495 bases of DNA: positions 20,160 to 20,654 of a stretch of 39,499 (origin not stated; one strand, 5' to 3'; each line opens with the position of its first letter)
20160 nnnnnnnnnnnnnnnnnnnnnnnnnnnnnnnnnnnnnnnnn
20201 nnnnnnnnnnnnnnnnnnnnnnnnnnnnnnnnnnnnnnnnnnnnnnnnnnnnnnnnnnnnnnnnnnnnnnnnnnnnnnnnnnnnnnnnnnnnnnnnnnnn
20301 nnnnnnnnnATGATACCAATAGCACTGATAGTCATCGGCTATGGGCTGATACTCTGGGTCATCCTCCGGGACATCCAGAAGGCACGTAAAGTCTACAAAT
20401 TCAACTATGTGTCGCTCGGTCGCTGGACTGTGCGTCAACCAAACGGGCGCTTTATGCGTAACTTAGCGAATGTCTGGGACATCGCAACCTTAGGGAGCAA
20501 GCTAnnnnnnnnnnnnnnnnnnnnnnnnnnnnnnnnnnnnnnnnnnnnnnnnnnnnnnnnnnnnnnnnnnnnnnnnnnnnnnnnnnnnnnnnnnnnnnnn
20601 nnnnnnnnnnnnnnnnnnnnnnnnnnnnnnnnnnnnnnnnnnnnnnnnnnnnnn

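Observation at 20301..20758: Two unassigned small ORFs between the kinase and the RNA polymerase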

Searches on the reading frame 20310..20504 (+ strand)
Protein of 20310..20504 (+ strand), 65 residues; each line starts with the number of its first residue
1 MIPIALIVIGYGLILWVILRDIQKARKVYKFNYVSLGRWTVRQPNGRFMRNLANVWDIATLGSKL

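Call 4: search_protein_families(library=pfam, proteins=[window:20310-20504:+], max_evalue=1)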
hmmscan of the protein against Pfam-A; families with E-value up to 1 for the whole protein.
window:20310-20504:+ (65 aa): 1 family
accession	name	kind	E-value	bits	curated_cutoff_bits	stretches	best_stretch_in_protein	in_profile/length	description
PF11158.13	DUF2938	-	0.13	12.3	31.4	1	15-51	13-47/150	Protein of unknown function (DUF2938)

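Call 5: search_protein_families(library=phrogs, proteins=[window:20310-20504:+], max_evalue=1)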
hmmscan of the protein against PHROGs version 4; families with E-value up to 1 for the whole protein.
window:20310-20504:+ (65 aa): 1 family
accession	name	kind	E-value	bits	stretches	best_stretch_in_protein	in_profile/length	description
phrog_2385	-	unknown function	2.3e-29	102.4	1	1-64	6-69/70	-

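Call 12: find_homologous_proteins(query=window:20310-20504:+)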
Query window:20310-20504:+ (65 aa): 113 proteins with E <= 0.001 among 113 candidates.
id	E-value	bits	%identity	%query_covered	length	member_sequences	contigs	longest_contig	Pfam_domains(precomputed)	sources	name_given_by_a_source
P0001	6.9e-36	138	100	100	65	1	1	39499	-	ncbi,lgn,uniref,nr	ncbi:hypothetical protein SFP20_018 [Shigella phage SFP20]|uniref:Uncharacterized protein n=1 Tax=Sh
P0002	1.4e-35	137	98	100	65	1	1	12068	-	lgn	-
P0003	1.2e-33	131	95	98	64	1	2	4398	-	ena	-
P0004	4.0e-32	126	91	98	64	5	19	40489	-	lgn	-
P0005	1.1e-31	125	97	92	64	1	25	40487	-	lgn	-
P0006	4.7e-31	123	89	98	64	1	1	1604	-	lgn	-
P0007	1.1e-30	122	86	100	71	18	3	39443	-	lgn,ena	-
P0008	2.3e-30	121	82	100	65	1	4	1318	-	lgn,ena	-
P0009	2.3e-30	121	82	100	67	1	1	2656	-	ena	-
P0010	4.0e-30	120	90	92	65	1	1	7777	-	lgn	-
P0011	4.4e-30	120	89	98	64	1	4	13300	-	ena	-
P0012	6.2e-30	119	80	100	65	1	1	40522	-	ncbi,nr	ncbi:hypothetical protein LET1_00004 [Pectobacterium phage LET1]|nr:hypothetical protein LET1_00004 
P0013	6.6e-30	119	84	98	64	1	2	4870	-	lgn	-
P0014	2.9e-29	117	80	100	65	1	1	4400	-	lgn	-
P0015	3.4e-29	117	80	100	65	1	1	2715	-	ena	-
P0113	6.4e-11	59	100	45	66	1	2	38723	PF26807.1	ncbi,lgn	-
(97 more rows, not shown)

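Call 31: search_solved_structures(query=A1, max_evalue=10, show_alignments=2)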
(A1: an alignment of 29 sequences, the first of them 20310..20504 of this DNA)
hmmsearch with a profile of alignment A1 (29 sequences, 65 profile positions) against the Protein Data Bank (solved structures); distinct sequences matched with E-value up to 10: 0.

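Call 33: predict_structure(alignment_id=A1)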
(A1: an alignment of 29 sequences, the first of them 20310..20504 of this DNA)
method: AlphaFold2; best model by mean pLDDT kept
length: 65 residues; sequences in the alignment: 29
mean_pLDDT: 77.6   pTM: 0.38
mean pLDDT of the five models: 77.6, 76.2, 69.7, 68.1, 67.1
residues with pLDDT >= 90: 12; 70-90: 35; 50-70: 18; < 50: 0
segments of 3 or more residues with pLDDT < 50: none
pLDDT, mean of each block of 10 residues (from residue 1): 86 92 76 73 68 75 68
secondary structure, 60 per line:
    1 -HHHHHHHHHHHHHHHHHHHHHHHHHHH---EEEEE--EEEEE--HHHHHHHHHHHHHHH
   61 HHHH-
elements in order: H2-28 E32-36 E39-43 H46-64

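Call 47: search_dna_similar(query=window:20310-20504:+, collection=phages, mode=protein, max_rows=40, rows=spread, max_evalue=0.001)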
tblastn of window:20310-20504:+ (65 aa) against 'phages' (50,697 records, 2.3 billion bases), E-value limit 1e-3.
Records with a match: 616; places in all: 619; records where one place covers at least 80% of the query: 569.
Best place of each record, by identity: 90-95% 2; 80-90% 200; 60-80% 12; <60% 402.
By first word of the organism name: Klebsiella 338; Escherichia 105; Salmonella 66; Enterobacter 18; Kayfunavirus 17; Pectobacterium 11; Citrobacter 8; Dickeya 7; Erwinia 7; Cronobacter 5; and 18 more.
By host as written in the record: Klebsiella pneumoniae 170; - 78; Escherichia coli 55; Salmonella enterica subsp. enterica serovar Typhi 27; Klebsiella pneumoniae 135080 27; Salmonella enterica subsp. enterica serovar Typhi strain BRD948 10; Klebsiella sp. 10; Klebsiella michiganensis 9; and 146 more.
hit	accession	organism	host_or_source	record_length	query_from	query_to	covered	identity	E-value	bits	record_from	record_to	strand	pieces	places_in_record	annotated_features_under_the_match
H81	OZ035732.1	Kayfunavirus PDP351P3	-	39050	1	65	100%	84.6%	4e-29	112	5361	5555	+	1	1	record has no annotation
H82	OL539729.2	Salmonella phage PRF-SP3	Salmonella enterica subsp. enterica ...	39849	2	65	98%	84.4%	8e-27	105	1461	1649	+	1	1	hypothetical protein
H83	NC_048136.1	Escherichia phage Ro45lw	Escherichia coli STEC O45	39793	5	65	94%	86.9%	6e-28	108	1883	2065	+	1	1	hypothetical protein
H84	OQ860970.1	Salmonella phage ST53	Salmonella enterica subsp. enterica ...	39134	6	65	92%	88.3%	4e-28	109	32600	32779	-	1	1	hypothetical protein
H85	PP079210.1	Escherichia phage phiYIO1-1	Escherichia coli DSM 30083 = JCM 1649 = ...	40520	1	65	100%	81.5%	5e-28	109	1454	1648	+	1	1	YIO1_gp04: hypothetical protein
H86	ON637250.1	Escherichia phage 6925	UCSI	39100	6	65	92%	86.7%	6e-28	108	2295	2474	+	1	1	hypothetical protein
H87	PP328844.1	Escherichia phage 216Ecol046PP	Escherichia coli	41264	6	65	92%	86.7%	9e-28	108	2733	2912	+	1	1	hypothetical protein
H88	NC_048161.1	Cronobacter phage GW1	Cronobacter turicensis cro1541A1-1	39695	6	65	92%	86.7%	4e-27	106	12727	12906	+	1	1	hypothetical protein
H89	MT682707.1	Escherichia phage vB_EcoP_SP7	waste water from pig farming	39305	4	65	95%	83.9%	2e-28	110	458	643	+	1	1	hypothetical protein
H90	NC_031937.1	Escherichia phage LM33_P1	Escherichia coli strain LM33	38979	6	65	92%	85.0%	3e-27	107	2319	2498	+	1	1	Phage protein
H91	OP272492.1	Enterobacter phage 03_vB_Eclo_IJM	Enterobacter cloacae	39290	4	65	95%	82.3%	1e-26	105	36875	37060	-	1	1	hypothetical protein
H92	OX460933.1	Kayfunavirus sp. EcoIv1_Emlis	wastewater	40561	6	65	92%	83.3%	8e-27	105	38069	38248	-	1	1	record has no annotation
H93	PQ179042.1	Escherichia phage KM02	Escherichia coli K-12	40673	6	65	92%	83.3%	1e-25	102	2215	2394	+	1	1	hypothetical protein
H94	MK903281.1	Escherichia phage Penshu1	Escherichia coli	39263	7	65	91%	83.1%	6e-26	103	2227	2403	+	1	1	hypothetical protein | ribosome_binding_site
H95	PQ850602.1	Escherichia phage EmilieLinder_Bas103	Escherichia coli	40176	6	65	92%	46.2%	1e-8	54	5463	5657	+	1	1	hypothetical protein (x2)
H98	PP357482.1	Klebsiella phage 175041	Klebsiella pneumoniae 135080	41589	1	60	92%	42.6%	4e-7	50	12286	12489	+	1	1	hypothetical protein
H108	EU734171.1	Escherichia phage BA14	Escherichia coli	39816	4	60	88%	42.9%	1e-4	43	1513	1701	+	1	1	0.6A: gp0.6A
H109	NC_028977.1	Klebsiella phage vB_KpnP_KpV289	Klebsiella pneumoniae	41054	4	60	88%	42.9%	2e-4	42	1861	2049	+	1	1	hypothetical protein (x2)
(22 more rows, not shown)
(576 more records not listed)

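Call 50: get_annotated_region(hit=H108, flank=2500)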
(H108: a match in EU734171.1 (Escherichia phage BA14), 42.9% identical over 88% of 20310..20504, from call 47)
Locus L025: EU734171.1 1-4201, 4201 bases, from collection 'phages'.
description: Enterobacteria phage BA14, complete genome.
organism: Escherichia phage BA14 (NCBI taxid 532074)
taxonomy: Viruses; Duplodnaviria; Heunggongvirae; Uroviricota; Caudoviricetes; Autographiviridae; Studiervirinae; Berlinvirus; Berlinvirus BA14
host: Escherichia coli; source: -; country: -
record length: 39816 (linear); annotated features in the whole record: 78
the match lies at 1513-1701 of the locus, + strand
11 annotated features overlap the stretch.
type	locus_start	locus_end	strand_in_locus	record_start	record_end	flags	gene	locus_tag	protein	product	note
repeat_region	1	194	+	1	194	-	-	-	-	-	terminal repeat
misc_feature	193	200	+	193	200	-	-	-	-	-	concatemeric junction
regulatory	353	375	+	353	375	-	-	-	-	promoter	phiOL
regulatory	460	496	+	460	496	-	-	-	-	promoter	host RNAP promoter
regulatory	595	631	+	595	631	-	-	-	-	promoter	host RNAP promoter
regulatory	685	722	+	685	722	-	-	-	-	promoter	host RNAP promoter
regulatory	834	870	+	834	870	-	-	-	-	promoter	host RNAP promoter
CDS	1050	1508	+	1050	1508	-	0.3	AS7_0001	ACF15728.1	gp0.3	-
CDS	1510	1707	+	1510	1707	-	0.6A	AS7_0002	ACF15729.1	gp0.6A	-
CDS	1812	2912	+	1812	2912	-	-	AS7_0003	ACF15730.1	gp0.7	-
CDS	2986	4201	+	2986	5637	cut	1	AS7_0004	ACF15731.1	gp1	-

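Call 53: get_annotated_region(hit=H95, flank=2500)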
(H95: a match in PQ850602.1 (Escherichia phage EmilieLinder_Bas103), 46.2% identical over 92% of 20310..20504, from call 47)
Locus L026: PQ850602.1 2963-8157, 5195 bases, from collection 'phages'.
description: Escherichia phage EmilieLinder_Bas103, complete genome.
organism: Escherichia phage EmilieLinder_Bas103 (NCBI taxid 3398411)
taxonomy: Viruses; Duplodnaviria; Heunggongvirae; Uroviricota; Caudoviricetes
host: Escherichia coli; source: sewage plant inflow; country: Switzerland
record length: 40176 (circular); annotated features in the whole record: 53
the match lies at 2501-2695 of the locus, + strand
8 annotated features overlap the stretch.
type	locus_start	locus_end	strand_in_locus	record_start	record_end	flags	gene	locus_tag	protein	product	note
CDS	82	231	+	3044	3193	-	-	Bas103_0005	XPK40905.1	hypothetical protein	-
CDS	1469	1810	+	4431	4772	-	-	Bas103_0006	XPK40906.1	ocr-like anti-restriction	auxiliary metabolic gene and host takeover; moron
CDS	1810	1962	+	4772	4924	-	-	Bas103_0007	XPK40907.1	hypothetical protein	-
CDS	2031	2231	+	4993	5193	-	-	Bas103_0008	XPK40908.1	hypothetical protein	-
CDS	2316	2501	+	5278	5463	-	-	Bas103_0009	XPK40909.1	hypothetical protein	-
CDS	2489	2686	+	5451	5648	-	-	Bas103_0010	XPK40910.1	hypothetical protein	-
CDS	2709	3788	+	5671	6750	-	-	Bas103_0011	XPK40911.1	serine-threonine kinase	-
CDS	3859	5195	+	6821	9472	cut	-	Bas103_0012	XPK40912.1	RNA polymerase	RNA and nucleotide metabolism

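Call 61: search_protein_families(library=pfam, proteins=[P0113], max_evalue=1)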
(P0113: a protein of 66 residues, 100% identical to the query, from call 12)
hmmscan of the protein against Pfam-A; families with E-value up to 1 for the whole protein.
P0113 (66 aa): 0 families

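Call 63: get_annotated_region(hit=H98, flank=2500)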
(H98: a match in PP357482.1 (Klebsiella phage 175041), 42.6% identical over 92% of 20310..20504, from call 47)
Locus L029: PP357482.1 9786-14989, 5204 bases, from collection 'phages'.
description: Klebsiella phage 175041, complete genome.
organism: Klebsiella phage 175041 (NCBI taxid 3127768)
taxonomy: Viruses; Duplodnaviria; Heunggongvirae; Uroviricota; Caudoviricetes; Autographiviridae; Studiervirinae; Przondovirus
host: Klebsiella pneumoniae 135080; source: river; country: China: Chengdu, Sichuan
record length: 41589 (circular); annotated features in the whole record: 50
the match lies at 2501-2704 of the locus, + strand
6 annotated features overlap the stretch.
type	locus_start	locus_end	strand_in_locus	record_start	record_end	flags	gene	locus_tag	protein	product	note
CDS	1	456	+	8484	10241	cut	-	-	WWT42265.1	hypothetical protein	-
CDS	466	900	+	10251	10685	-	-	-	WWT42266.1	hypothetical protein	-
CDS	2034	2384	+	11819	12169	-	-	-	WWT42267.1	hypothetical protein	-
CDS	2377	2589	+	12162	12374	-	-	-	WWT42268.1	hypothetical protein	-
CDS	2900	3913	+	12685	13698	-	-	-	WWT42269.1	hypothetical protein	-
CDS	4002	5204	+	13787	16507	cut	-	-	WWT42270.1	hypothetical protein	-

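Call 64: get_annotated_region(hit=H109, flank=2500)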
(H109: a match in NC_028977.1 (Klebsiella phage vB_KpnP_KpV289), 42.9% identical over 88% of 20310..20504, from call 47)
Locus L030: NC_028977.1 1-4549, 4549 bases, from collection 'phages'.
description: Klebsiella phage vB_KpnP_KpV289, complete genome.
organism: Klebsiella phage vB_KpnP_KpV289 (NCBI taxid 1671396)
taxonomy: Viruses; Duplodnaviria; Heunggongvirae; Uroviricota; Caudoviricetes; Autographiviridae; Studiervirinae; Przondovirus; Przondovirus KpV289
host: Klebsiella pneumoniae; source: -; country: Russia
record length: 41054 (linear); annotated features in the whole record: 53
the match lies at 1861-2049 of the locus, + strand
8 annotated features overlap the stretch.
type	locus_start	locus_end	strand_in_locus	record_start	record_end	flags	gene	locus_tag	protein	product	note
repeat_region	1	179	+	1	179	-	-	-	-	-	long terminal repeat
CDS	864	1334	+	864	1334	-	-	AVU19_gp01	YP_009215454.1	SAM-dependent methyltransferase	kpv289_orf01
CDS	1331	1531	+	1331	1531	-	-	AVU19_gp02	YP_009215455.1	hypothetical protein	kpv289_orf02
CDS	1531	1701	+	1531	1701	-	-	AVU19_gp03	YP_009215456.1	hypothetical protein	kpv289_orf03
CDS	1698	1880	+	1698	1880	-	-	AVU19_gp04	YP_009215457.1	hypothetical protein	kpv289_orf04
CDS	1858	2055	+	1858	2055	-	-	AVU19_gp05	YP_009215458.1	hypothetical protein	kpv289_orf05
CDS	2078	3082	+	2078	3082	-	-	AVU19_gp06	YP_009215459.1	serine-threonine kinase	kpv289_orf06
CDS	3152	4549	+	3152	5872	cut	-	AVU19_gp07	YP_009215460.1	RNA polymerase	kpv289_orf07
